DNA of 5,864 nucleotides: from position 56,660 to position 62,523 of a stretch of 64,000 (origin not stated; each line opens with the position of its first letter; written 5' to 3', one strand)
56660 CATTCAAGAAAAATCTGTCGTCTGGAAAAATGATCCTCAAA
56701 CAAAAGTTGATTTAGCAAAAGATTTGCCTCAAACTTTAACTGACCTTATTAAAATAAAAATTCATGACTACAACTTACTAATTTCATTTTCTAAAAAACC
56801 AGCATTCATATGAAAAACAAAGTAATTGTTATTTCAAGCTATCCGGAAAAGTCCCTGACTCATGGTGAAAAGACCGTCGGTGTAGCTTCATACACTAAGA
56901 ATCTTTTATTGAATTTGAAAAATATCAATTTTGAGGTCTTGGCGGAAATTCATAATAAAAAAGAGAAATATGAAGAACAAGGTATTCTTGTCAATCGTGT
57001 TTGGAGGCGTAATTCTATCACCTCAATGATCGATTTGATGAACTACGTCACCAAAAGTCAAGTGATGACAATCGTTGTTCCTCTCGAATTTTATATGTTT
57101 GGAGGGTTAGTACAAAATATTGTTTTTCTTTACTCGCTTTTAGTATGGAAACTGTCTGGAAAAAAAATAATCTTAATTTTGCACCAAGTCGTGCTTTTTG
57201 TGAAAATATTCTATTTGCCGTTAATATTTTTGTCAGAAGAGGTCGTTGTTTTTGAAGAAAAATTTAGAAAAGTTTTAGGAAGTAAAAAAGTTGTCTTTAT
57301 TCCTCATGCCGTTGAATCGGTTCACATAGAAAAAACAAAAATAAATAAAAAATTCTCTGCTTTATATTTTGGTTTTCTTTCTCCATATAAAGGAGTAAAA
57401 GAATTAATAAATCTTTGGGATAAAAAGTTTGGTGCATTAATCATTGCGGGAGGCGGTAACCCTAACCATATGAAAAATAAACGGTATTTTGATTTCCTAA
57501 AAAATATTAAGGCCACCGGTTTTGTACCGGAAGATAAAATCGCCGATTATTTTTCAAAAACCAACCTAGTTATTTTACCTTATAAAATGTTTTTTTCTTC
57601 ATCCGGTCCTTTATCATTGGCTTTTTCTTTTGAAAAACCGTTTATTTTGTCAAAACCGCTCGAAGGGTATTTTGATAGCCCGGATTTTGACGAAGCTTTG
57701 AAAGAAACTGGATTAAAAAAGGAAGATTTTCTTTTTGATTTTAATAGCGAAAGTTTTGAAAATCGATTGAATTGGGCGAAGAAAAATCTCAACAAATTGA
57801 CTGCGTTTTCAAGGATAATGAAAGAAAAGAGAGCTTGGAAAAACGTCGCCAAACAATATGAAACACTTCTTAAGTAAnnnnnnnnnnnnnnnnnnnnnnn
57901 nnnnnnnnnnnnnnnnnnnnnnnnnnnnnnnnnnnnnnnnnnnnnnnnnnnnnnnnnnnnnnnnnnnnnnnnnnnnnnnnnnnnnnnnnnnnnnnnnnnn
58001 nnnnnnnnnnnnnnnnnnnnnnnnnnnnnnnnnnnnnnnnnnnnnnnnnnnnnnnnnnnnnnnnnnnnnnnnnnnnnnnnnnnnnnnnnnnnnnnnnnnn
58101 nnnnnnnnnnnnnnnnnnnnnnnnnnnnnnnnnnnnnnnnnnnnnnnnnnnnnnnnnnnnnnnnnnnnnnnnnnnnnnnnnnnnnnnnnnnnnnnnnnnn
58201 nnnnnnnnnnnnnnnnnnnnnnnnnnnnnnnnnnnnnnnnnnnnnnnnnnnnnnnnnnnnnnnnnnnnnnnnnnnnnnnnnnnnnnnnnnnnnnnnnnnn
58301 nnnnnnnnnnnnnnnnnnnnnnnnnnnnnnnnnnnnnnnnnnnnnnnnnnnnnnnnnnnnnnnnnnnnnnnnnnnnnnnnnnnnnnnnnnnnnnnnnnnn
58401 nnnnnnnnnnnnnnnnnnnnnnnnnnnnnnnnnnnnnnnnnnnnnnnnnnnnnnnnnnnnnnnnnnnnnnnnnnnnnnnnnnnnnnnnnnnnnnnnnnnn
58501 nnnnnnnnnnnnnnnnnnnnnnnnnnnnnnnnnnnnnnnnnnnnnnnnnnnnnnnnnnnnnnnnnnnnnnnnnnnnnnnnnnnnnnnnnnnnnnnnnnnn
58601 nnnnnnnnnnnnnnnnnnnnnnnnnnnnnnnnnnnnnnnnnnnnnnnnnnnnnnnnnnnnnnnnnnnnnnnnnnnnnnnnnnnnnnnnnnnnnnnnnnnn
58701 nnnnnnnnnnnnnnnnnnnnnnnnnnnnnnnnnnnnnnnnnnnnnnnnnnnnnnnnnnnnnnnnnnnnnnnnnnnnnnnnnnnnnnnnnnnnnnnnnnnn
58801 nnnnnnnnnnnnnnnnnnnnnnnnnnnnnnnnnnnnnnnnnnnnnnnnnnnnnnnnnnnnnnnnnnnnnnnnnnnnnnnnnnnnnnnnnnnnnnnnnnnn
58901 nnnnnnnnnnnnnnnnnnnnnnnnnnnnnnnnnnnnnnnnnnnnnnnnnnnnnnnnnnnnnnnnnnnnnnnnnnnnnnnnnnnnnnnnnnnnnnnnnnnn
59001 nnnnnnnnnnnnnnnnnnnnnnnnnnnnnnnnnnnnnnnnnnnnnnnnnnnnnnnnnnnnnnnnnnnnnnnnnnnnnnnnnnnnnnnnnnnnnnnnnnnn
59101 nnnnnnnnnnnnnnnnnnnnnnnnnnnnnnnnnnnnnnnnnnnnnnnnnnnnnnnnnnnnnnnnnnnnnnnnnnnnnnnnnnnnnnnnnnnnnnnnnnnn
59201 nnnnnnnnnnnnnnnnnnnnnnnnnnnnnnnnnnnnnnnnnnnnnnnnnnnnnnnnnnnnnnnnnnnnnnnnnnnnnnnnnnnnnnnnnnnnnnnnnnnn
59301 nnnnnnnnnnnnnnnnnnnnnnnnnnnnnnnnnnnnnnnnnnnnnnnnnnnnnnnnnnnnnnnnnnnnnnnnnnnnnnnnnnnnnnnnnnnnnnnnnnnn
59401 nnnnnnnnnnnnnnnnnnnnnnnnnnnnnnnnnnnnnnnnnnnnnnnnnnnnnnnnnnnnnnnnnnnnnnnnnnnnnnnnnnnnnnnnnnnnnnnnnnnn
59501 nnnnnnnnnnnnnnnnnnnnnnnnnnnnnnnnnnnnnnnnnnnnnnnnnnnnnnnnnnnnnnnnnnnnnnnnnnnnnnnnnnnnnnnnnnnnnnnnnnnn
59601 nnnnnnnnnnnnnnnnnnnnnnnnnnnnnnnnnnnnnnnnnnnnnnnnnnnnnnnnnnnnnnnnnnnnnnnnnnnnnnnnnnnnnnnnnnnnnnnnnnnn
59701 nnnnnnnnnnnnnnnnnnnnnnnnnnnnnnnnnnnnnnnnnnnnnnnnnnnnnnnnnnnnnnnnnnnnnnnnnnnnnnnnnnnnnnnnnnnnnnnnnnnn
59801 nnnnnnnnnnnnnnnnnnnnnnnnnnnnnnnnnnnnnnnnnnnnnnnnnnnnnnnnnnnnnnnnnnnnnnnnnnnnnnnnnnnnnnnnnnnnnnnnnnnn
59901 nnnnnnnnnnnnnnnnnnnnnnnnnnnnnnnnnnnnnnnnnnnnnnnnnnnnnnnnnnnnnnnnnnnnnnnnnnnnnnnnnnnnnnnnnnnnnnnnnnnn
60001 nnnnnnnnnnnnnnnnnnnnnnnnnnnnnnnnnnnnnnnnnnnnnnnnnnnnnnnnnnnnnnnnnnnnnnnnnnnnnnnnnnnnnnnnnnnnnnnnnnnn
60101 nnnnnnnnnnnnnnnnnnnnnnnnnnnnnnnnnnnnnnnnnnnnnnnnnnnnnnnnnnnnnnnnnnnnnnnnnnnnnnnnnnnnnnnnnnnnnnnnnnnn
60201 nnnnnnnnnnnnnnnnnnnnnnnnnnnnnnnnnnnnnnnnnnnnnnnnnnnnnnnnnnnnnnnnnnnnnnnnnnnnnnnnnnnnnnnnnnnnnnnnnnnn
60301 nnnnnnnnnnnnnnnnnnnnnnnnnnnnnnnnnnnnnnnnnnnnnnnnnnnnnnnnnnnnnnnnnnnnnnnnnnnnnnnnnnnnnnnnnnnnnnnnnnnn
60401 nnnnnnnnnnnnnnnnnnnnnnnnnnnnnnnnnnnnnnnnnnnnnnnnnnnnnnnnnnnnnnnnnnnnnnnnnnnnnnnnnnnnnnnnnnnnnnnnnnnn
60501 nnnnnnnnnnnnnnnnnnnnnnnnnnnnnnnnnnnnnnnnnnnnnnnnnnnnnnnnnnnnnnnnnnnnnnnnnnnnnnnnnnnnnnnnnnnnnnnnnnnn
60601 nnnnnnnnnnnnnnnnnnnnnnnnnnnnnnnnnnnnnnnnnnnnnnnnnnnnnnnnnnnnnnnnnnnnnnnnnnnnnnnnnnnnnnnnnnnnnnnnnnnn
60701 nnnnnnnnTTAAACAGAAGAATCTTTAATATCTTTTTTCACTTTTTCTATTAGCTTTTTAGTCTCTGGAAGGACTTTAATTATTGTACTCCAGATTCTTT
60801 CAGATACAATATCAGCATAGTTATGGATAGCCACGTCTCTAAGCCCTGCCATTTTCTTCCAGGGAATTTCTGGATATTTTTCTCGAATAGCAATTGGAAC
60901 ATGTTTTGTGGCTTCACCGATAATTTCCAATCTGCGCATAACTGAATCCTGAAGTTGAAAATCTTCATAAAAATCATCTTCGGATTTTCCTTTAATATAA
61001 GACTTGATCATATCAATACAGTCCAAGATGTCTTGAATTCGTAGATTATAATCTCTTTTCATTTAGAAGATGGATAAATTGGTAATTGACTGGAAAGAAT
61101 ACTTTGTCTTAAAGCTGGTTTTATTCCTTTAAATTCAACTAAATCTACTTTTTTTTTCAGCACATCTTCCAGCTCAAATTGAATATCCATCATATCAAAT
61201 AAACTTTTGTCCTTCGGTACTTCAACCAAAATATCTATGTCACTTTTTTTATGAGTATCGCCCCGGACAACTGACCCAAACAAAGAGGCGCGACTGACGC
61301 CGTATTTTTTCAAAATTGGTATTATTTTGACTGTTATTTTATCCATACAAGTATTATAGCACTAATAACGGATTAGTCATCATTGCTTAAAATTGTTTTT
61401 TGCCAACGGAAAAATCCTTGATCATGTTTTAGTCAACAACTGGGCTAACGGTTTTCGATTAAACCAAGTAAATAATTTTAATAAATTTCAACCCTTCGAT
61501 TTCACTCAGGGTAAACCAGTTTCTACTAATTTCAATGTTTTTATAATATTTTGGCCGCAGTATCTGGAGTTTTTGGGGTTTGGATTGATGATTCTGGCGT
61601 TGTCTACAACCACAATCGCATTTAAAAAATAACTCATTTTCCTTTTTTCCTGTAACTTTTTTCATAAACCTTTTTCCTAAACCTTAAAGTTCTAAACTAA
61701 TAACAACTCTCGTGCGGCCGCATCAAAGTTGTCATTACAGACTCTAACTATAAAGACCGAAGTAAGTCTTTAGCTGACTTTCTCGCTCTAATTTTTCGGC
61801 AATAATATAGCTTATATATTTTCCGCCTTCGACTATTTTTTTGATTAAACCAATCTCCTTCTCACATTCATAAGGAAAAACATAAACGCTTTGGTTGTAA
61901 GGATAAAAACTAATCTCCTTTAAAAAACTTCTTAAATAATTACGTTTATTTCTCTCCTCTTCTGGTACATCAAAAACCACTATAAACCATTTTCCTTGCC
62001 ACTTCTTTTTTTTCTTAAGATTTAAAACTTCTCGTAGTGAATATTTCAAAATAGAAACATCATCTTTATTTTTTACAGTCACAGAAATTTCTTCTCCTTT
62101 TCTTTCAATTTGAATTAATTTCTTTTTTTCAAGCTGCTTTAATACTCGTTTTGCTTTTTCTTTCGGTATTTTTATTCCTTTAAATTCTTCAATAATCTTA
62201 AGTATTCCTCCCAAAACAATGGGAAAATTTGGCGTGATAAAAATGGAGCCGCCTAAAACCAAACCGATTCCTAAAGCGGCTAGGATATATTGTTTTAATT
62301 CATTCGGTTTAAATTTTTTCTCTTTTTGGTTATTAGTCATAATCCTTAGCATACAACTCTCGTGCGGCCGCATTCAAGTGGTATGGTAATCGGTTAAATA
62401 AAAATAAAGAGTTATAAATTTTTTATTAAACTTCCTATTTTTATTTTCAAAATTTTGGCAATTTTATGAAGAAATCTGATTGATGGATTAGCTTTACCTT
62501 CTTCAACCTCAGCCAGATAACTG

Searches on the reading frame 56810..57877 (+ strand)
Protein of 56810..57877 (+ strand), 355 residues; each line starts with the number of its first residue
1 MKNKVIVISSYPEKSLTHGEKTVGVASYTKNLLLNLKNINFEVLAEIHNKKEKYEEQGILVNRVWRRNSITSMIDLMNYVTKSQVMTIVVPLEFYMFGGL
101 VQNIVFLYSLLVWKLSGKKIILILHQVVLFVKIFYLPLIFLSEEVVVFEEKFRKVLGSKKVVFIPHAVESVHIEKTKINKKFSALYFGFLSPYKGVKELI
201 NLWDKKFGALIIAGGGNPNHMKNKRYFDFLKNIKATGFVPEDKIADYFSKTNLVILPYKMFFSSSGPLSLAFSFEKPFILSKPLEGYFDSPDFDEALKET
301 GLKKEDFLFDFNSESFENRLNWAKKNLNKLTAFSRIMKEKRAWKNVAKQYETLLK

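Call 32: search_protein_families(library=pfam, proteins=[window:56810-57877:+], max_evalue=0.01)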
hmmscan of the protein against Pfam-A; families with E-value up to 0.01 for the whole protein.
window:56810-57877:+ (355 aa): 1 family
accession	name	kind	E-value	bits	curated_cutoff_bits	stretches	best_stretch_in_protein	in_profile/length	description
PF00534.26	Glycos_transf_1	-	2.1e-06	27.8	26.4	1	174-286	7-126/172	Glycosyl transferases group 1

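Call 33: search_protein_families(library=ncbifam, proteins=[window:56810-57877:+], max_evalue=0.01)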
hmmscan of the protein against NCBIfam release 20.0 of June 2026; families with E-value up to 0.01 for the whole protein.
window:56810-57877:+ (355 aa): 1 family
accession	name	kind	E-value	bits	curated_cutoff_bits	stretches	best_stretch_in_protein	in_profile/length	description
NF047684.1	TeichurnBiosyTuaC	equivalog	0.0049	15.8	550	1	183-257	221-296/391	teichuronic acid biosynthesis protein TuaC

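Call 80: search_protein_families(library=padloc, proteins=[window:56810-57877:+], max_evalue=0.1)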
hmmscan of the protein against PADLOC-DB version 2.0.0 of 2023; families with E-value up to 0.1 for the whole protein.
window:56810-57877:+ (355 aa): 0 families

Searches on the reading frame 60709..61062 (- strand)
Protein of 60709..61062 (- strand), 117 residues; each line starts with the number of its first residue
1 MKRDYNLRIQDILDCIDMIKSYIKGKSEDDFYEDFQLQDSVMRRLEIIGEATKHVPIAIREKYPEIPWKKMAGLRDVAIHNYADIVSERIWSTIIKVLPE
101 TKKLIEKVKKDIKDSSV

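Call 32: search_protein_families(library=pfam, proteins=[window:60709-61062:-], max_evalue=0.01)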
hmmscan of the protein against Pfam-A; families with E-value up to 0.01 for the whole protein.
window:60709-61062:- (117 aa): 1 family
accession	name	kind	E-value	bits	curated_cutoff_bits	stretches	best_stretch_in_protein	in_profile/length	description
PF01934.22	HepT-like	-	1.6e-26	92.8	23.5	1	12-108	1-120/120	Ribonuclease HepT-like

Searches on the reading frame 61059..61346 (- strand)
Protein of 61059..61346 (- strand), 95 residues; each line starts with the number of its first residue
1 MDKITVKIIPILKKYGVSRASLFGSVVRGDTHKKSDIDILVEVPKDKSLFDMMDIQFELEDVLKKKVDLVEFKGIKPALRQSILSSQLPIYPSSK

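Call 32: search_protein_families(library=pfam, proteins=[window:61059-61346:-], max_evalue=0.01)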
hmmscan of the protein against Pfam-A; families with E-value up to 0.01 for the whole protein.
window:61059-61346:- (95 aa): 4 families
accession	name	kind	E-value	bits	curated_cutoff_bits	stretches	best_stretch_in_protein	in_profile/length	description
PF18765.7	Polbeta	-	1.7e-18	67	26.9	1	7-92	2-89/93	Polymerase beta, Nucleotidyltransferase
PF01909.29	NTP_transf_2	-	1.3e-16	61.1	21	1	7-85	3-88/93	Nucleotidyltransferase domain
PF22600.2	MTPAP-like_central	-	0.0002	21.9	27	1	15-71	37-92/139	Poly(A) RNA polymerase, mitochondrial-like, central palm domain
PF10620.15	MdcG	-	0.0077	16.6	26.5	1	31-69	48-85/121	Phosphoribosyl-dephospho-CoA transferase MdcG C-terminal domain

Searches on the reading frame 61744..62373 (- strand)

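Call 32: search_protein_families(library=pfam, proteins=[window:61744-62373:-], max_evalue=0.01)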
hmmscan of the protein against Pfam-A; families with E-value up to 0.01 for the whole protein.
window:61744-62373:- (209 aa): 2 families
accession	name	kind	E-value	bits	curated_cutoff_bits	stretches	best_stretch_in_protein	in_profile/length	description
PF20803.2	PaaX_M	-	3e-19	69.3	24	1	123-198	2-77/83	PaaX protein central Cas2-like domain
PF09827.14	CRISPR_Cas2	-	0.0013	19.3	23.8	1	129-166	2-36/74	CRISPR associated protein Cas2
